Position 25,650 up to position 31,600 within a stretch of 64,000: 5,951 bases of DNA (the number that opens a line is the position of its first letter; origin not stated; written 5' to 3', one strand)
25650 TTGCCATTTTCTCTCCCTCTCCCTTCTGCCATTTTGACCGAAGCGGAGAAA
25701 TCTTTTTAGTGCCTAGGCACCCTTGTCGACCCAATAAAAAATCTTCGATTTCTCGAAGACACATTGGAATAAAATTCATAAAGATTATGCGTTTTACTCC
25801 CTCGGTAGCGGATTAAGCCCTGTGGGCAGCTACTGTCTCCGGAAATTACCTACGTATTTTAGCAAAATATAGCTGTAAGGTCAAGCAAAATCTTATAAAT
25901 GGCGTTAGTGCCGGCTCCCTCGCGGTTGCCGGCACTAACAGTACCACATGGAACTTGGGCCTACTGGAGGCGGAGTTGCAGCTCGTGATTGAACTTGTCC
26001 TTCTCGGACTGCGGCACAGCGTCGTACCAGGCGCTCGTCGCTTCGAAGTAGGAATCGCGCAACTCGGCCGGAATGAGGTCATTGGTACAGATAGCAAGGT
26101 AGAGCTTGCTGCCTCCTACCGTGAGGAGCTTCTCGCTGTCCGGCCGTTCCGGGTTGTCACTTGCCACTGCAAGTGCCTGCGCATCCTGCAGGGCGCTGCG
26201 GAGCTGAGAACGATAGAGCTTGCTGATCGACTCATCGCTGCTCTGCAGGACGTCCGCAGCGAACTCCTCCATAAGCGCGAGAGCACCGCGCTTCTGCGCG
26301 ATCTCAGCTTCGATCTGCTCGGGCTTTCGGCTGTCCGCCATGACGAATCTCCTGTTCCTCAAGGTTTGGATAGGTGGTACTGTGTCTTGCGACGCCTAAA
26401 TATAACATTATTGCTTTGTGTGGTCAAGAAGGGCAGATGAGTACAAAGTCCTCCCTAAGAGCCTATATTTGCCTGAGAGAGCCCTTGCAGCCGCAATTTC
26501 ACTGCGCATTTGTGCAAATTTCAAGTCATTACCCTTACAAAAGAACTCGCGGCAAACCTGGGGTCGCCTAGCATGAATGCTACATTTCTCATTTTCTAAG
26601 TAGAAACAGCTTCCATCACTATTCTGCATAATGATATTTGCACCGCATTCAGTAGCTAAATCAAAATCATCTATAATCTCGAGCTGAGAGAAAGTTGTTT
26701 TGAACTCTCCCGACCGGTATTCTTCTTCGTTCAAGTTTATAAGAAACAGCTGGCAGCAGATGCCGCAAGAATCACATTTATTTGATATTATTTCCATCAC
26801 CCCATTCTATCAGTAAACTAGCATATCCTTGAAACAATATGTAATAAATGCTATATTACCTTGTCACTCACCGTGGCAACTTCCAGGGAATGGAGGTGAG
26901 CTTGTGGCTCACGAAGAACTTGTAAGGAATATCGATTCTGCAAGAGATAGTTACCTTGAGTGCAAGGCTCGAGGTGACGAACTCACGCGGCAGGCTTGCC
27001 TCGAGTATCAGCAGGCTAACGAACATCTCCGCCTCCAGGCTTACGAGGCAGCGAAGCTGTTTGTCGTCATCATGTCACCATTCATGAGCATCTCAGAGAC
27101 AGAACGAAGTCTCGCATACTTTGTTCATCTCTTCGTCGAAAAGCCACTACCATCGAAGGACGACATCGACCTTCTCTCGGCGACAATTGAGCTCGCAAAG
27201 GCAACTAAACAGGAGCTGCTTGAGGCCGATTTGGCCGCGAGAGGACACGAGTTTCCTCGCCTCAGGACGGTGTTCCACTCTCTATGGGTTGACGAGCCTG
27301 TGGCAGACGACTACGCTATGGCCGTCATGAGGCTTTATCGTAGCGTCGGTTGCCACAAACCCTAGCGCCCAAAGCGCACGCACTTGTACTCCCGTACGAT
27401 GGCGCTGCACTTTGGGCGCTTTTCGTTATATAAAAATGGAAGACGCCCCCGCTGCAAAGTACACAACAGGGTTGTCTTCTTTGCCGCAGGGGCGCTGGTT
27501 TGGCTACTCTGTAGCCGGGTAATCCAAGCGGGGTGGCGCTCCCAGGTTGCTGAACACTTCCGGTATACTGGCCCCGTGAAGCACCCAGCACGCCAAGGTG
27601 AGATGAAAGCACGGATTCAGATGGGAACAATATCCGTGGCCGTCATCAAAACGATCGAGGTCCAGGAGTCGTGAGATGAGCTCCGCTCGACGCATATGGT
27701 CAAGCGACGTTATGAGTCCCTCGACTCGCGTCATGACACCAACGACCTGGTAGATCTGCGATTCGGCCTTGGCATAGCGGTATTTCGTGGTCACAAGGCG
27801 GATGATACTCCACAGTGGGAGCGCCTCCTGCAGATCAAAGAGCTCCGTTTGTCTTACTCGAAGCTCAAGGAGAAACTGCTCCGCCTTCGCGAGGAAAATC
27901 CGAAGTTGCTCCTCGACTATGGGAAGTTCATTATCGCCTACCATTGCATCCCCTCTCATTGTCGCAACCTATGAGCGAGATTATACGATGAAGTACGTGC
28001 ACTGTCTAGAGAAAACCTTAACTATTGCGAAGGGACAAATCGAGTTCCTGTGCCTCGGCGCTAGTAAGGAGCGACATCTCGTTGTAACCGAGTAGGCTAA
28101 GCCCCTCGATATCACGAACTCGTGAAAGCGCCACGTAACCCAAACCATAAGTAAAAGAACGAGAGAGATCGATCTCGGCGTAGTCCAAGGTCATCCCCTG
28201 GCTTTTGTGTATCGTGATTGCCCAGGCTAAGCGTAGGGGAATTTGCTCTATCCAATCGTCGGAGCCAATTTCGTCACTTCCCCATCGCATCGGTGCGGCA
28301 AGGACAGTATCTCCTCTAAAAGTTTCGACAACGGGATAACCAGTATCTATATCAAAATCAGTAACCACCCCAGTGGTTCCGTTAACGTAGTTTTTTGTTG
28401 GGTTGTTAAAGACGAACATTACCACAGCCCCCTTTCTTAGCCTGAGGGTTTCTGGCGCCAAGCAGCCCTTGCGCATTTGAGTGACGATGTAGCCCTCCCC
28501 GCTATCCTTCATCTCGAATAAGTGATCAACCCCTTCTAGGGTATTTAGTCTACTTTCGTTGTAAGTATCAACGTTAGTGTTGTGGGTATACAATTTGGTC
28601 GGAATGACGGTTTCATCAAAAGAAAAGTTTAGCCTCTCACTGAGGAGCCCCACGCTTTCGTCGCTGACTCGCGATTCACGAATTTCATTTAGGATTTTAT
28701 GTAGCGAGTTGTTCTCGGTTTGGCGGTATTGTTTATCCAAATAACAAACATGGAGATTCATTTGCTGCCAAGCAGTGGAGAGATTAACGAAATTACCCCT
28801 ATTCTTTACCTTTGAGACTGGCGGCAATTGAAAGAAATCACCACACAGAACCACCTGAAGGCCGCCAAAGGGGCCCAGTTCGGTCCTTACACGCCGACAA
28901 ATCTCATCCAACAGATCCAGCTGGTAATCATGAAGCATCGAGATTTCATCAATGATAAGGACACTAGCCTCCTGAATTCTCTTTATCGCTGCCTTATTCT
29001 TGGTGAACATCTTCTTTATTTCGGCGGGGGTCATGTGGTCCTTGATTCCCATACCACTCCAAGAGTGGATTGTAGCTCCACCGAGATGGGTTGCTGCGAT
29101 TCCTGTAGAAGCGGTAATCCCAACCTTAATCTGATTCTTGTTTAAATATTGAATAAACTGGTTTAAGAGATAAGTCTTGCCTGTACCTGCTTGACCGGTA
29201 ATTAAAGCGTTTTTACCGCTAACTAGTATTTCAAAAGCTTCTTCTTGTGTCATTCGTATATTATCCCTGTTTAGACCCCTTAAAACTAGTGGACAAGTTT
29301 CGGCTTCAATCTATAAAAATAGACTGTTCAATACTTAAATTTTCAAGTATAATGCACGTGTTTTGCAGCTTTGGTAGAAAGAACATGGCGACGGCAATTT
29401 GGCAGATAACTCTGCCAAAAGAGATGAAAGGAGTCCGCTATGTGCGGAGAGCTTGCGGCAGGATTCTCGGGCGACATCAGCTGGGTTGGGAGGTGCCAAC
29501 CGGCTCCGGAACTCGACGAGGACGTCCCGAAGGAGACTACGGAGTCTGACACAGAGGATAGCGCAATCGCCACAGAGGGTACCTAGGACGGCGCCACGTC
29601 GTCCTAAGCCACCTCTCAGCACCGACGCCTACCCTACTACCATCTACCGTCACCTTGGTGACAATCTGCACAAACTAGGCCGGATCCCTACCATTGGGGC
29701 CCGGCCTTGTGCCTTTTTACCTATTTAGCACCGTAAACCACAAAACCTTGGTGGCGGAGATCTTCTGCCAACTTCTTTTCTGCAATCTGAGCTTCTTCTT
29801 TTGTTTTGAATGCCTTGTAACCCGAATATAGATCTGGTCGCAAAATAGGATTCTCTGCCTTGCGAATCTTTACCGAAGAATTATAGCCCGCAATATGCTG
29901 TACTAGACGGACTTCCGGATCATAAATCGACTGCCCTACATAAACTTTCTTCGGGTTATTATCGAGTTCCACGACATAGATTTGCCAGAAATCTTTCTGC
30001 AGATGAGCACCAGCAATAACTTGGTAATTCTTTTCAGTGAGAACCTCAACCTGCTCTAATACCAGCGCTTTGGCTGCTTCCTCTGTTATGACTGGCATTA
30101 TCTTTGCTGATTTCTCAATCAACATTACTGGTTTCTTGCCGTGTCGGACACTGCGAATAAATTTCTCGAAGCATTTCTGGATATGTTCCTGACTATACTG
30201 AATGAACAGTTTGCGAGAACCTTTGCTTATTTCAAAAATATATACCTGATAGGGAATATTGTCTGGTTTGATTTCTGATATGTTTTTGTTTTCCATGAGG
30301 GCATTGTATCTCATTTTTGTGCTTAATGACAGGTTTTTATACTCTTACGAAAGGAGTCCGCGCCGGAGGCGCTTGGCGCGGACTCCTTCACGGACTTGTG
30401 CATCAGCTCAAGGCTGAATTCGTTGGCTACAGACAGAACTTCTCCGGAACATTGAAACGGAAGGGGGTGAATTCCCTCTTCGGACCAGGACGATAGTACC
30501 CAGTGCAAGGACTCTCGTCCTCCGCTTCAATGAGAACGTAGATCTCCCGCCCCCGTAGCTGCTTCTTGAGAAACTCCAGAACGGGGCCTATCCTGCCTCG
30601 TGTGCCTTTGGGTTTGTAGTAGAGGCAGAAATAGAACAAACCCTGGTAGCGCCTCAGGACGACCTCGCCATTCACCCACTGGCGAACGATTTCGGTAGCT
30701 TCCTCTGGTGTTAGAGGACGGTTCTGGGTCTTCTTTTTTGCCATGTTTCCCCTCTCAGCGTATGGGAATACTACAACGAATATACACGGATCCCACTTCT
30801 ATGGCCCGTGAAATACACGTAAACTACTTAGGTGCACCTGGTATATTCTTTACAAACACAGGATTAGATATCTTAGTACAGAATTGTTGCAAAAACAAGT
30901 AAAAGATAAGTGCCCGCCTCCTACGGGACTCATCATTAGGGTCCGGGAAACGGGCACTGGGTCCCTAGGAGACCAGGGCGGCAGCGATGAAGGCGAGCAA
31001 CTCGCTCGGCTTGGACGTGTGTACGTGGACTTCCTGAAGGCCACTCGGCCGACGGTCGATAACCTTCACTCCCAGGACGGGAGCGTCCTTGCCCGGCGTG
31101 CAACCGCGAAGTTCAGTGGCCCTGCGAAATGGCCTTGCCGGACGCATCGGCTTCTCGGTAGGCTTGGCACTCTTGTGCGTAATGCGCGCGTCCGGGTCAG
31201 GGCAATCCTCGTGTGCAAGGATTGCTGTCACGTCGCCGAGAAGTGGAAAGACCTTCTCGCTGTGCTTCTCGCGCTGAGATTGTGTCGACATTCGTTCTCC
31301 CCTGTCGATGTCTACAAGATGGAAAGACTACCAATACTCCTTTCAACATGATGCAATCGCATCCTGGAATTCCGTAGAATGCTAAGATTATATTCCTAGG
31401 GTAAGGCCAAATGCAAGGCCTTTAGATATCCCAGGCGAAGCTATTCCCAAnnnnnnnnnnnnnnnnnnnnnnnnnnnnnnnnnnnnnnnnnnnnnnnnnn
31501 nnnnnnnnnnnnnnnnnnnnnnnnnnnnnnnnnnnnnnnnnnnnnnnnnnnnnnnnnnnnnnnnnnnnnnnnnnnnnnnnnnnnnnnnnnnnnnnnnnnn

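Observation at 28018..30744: PIF1-family helicase next to a GIY-YIG-domain protein and small unknown proteins: candidate defence or mobile-element module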

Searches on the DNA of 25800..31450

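Call 86: search_rna_families(source=window, start=25800, end=31450, threshold=evalue, max_evalue=1)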
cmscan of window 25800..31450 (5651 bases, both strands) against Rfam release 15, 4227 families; matches with E-value up to 1: 1.
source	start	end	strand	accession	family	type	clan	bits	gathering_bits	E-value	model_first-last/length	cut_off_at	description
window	25800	25860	-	RF00557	L10_leader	Cis-reg; leader;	-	42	44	0.00019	1-62/138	3'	Ribosomal protein L10 leader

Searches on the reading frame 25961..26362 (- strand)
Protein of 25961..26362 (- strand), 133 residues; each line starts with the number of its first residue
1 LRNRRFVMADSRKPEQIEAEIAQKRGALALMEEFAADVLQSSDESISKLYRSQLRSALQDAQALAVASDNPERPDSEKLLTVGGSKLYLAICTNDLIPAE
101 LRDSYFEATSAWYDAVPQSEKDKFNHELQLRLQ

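Call 3: search_protein_families(library=pfam, proteins=[window:25961-26362:-], max_evalue=1)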
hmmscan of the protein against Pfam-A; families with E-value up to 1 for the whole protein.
window:25961-26362:- (133 aa): 1 family
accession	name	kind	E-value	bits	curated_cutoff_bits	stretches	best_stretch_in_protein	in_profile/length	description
PF12277.13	DUF3618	-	0.0084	16.8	24.9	1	11-29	1-19/47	Protein of unknown function (DUF3618)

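Call 4: search_protein_families(library=padloc, proteins=[window:25961-26362:-], max_evalue=1)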
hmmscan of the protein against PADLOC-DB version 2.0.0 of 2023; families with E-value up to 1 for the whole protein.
window:25961-26362:- (133 aa): 0 families

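Call 8: search_protein_families(library=phrogs, proteins=[window:25961-26362:-], max_evalue=0.1)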
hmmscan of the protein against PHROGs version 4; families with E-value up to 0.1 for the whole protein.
window:25961-26362:- (133 aa): 0 families

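Call 9: search_protein_families(library=ncbifam, proteins=[window:25961-26362:-], max_evalue=0.1)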
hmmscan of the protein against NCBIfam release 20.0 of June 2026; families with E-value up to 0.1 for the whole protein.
window:25961-26362:- (133 aa): 0 families

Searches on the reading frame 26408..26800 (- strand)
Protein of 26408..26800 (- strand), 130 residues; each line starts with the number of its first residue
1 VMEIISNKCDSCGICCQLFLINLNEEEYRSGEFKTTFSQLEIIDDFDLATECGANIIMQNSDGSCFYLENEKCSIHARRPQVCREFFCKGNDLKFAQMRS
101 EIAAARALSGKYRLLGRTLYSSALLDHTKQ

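Call 3: search_protein_families(library=pfam, proteins=[window:26408-26800:-], max_evalue=1)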
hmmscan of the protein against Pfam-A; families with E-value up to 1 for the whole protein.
window:26408-26800:- (130 aa): 1 family
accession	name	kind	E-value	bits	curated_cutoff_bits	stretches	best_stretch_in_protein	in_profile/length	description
PF03692.20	CxxCxxCC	-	3e-09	37.9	23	1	8-87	1-70/85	Putative zinc- or iron-chelating domain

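Call 4: search_protein_families(library=padloc, proteins=[window:26408-26800:-], max_evalue=1)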
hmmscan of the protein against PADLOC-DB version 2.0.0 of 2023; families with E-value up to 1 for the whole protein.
window:26408-26800:- (130 aa): 0 families

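Call 8: search_protein_families(library=phrogs, proteins=[window:26408-26800:-], max_evalue=0.1)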
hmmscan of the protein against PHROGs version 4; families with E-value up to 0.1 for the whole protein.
window:26408-26800:- (130 aa): 3 families
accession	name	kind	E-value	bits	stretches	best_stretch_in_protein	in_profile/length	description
phrog_32498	-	unknown function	8.3e-05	23.6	1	7-94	25-108/140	-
phrog_9155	-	unknown function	0.0011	19.8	1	64-88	41-69/181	-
phrog_25835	-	unknown function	0.062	14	1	3-55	69-118/152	-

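Call 9: search_protein_families(library=ncbifam, proteins=[window:26408-26800:-], max_evalue=0.1)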
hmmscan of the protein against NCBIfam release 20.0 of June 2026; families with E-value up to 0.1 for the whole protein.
window:26408-26800:- (130 aa): 0 families

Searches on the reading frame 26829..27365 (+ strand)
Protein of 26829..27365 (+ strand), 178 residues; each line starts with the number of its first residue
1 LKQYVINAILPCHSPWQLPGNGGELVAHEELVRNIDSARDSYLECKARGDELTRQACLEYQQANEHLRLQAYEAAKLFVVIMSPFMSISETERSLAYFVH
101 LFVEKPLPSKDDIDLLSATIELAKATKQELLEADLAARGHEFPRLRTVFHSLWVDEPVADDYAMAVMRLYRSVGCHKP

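Call 3: search_protein_families(library=pfam, proteins=[window:26829-27365:+], max_evalue=1)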
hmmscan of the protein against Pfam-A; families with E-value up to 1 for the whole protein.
window:26829-27365:+ (178 aa): 1 family
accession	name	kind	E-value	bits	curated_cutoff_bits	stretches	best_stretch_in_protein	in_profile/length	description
PF01408.29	GFO_IDH_MocA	-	0.19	12.9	24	1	64-124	52-110/120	Oxidoreductase family, NAD-binding Rossmann fold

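Call 4: search_protein_families(library=padloc, proteins=[window:26829-27365:+], max_evalue=1)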
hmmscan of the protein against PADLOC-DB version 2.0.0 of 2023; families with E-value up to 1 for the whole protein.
window:26829-27365:+ (178 aa): 0 families

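Call 8: search_protein_families(library=phrogs, proteins=[window:26829-27365:+], max_evalue=0.1)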
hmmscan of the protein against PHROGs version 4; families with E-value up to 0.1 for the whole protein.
window:26829-27365:+ (178 aa): 0 families

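Call 9: search_protein_families(library=ncbifam, proteins=[window:26829-27365:+], max_evalue=0.1)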
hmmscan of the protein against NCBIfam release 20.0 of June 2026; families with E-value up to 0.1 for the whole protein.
window:26829-27365:+ (178 aa): 0 families

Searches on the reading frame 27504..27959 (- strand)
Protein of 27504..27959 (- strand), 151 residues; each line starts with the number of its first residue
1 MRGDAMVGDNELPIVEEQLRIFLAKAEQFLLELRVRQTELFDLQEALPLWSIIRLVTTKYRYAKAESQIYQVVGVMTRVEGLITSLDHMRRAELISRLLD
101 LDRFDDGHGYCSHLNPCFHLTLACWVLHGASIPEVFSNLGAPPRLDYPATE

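Call 3: search_protein_families(library=pfam, proteins=[window:27504-27959:-], max_evalue=1)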
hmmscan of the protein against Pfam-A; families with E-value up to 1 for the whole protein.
window:27504-27959:- (151 aa): 0 families

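Call 4: search_protein_families(library=padloc, proteins=[window:27504-27959:-], max_evalue=1)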
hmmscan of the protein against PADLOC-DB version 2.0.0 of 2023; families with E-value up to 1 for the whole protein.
window:27504-27959:- (151 aa): 0 families

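Call 8: search_protein_families(library=phrogs, proteins=[window:27504-27959:-], max_evalue=0.1)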
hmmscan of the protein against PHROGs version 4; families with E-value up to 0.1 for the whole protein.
window:27504-27959:- (151 aa): 0 families

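Call 9: search_protein_families(library=ncbifam, proteins=[window:27504-27959:-], max_evalue=0.1)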
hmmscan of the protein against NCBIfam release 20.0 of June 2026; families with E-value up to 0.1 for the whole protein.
window:27504-27959:- (151 aa): 0 families

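Call 78: find_related_loci(query=window:27504-27959:-, collection=viral_contigs, flank=5000)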
Query window:27504-27959:- (151 aa) in viral_contigs; peptide patterns used: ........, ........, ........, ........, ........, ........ (x = any residue, [..] = any of these).
25 stretches matched a pattern, but none encodes a relative of the query by tblastn (E <= 1e-3).
